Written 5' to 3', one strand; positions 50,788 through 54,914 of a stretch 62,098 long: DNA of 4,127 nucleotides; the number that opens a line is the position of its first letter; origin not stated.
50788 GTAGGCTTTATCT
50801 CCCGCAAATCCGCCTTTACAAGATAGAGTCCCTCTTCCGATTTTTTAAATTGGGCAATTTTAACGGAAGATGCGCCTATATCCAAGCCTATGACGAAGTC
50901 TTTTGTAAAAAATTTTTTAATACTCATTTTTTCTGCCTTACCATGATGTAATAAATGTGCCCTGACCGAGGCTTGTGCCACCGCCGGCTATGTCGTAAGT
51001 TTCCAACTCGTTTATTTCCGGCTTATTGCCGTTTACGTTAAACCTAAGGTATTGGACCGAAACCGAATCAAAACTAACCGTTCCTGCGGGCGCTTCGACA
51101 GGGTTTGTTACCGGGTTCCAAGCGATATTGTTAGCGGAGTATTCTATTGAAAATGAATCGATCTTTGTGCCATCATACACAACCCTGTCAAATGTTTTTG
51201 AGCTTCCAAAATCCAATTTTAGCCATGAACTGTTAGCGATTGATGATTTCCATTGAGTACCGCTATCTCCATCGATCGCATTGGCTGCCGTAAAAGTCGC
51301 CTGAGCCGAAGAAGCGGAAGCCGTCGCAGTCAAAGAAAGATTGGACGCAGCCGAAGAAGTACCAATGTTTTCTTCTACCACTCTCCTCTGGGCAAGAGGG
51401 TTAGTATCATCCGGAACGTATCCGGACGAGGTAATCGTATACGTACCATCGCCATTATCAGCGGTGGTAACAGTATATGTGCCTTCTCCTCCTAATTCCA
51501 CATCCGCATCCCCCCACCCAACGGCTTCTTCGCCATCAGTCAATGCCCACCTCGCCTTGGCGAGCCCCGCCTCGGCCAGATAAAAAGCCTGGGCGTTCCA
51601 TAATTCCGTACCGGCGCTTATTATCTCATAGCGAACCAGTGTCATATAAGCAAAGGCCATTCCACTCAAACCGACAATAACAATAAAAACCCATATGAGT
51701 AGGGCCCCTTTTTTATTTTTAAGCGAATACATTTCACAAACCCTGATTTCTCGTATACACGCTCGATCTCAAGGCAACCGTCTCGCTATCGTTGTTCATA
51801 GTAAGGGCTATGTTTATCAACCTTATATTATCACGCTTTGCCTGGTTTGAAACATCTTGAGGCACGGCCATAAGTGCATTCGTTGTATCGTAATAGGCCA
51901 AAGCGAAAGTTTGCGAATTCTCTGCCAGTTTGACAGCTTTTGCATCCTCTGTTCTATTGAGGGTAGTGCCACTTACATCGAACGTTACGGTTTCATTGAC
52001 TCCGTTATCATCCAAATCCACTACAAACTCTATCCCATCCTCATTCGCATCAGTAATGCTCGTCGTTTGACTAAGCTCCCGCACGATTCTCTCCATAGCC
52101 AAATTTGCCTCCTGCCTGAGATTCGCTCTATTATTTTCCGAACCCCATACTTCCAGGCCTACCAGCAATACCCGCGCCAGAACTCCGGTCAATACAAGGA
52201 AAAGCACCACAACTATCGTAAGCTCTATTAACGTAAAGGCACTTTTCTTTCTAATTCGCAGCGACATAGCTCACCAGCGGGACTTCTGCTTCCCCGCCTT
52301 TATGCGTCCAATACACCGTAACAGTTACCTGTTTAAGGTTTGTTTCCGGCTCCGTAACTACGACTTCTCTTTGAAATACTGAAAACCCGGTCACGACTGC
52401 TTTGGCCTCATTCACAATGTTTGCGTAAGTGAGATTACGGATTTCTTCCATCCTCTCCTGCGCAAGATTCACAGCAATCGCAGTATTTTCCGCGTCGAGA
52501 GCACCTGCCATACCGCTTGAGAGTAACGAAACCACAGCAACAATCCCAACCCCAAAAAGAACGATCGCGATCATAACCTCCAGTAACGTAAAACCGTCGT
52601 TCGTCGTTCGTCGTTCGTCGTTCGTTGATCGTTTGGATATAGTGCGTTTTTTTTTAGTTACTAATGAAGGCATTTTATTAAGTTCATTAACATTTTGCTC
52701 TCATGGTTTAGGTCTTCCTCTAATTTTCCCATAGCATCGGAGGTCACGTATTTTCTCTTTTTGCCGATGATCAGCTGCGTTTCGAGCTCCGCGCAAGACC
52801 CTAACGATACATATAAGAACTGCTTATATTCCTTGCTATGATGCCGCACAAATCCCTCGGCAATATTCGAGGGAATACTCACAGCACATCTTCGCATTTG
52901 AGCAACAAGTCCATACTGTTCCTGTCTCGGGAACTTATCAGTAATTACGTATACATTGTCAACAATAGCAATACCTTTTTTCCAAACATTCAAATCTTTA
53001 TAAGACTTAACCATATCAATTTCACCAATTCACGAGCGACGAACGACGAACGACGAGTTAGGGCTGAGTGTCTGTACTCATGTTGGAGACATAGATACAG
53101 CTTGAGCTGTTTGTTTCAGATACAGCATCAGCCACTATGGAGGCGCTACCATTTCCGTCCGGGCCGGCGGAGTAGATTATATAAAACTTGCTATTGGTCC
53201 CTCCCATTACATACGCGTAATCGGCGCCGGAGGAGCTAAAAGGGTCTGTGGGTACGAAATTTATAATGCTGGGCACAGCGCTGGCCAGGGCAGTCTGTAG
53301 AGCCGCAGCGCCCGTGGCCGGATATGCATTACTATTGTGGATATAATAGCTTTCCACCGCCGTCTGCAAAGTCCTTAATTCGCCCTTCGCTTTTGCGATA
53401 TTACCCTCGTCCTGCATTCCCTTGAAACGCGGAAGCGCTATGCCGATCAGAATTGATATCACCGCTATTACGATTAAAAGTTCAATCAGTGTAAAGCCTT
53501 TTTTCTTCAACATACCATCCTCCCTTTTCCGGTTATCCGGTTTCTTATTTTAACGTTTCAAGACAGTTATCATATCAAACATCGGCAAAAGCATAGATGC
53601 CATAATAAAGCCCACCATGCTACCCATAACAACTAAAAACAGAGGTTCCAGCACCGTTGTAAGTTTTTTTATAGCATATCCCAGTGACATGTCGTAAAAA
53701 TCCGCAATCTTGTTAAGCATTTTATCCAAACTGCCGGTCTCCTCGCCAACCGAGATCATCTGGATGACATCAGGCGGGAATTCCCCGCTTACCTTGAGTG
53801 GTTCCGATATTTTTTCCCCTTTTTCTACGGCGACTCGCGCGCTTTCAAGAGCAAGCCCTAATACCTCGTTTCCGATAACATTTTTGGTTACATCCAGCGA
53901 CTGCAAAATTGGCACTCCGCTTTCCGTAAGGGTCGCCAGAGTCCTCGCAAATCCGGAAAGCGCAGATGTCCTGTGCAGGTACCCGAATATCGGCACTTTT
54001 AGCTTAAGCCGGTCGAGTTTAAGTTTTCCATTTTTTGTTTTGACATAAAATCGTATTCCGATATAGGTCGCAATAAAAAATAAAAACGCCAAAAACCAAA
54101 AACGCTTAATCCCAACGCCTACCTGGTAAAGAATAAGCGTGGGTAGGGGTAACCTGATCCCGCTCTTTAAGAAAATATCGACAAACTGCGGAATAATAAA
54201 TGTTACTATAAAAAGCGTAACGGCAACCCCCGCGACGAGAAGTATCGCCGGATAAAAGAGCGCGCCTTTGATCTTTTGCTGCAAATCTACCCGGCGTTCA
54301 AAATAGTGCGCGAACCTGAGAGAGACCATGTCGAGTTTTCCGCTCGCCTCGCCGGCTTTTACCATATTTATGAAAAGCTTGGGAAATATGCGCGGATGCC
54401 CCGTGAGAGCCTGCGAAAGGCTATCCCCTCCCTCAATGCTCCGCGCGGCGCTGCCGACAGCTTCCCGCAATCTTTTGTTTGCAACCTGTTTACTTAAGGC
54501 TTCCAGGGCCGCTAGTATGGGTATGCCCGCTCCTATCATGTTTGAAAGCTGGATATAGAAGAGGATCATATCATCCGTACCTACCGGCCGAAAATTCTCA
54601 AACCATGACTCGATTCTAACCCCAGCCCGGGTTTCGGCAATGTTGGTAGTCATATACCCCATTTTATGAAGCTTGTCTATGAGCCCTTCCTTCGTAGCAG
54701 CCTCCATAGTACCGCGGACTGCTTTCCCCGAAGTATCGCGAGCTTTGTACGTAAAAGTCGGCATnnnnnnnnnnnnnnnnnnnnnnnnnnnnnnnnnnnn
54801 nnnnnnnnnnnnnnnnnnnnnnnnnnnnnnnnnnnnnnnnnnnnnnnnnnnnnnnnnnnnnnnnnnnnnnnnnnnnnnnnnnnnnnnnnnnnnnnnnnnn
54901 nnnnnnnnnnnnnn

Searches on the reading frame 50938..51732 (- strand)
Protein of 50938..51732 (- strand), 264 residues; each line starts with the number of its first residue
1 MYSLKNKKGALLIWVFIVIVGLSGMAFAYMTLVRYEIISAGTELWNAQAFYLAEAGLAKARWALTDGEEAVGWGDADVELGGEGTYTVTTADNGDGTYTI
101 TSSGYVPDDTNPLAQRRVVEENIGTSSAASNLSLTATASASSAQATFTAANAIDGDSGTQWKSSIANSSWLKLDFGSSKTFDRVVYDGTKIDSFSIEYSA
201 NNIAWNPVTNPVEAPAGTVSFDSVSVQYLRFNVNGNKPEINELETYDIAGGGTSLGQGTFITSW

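Call 77: search_protein_families(library=pfam, proteins=[window:50938-51732:-], max_evalue=0.00001)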
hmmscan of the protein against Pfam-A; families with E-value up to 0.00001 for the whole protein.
window:50938-51732:- (264 aa): 2 families
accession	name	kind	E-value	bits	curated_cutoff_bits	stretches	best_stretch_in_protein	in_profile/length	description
PF00754.31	F5_F8_type_C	-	5.7e-17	62.5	28.2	1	138-236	2-115/127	F5/8 type C domain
PF22633.2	F5_F8_type_C_2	-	1.3e-10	42.1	27.8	1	151-231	1-91/91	NedA-like, galactose-binding domain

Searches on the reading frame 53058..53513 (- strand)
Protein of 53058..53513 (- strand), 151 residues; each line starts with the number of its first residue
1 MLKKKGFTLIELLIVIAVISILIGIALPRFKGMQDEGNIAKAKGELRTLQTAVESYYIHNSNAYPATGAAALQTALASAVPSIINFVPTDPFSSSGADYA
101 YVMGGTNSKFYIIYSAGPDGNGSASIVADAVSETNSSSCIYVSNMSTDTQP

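Call 77: search_protein_families(library=pfam, proteins=[window:53058-53513:-], max_evalue=0.00001)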
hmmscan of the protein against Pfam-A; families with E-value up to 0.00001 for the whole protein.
window:53058-53513:- (151 aa): 2 families
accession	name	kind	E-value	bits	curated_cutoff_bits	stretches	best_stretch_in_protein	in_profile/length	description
PF07963.17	N_methyl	-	4.8e-09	35.9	21.2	1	1-27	1-27/27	Prokaryotic N-terminal methylation motif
PF08334.16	T2SSG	-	4.6e-08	33.5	21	1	32-123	4-97/108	Type II secretion system (T2SS), protein G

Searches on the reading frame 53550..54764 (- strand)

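Call 77: search_protein_families(library=pfam, proteins=[window:53550-54764:-], max_evalue=0.00001)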
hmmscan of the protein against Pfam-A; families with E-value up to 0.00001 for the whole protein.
window:53550-54764:- (404 aa): 1 family
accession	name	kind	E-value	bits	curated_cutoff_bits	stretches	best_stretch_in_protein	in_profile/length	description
PF00482.28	T2SSF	-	1.6e-60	203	25.2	2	69-192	1-125/125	Type II secretion system (T2SS), protein F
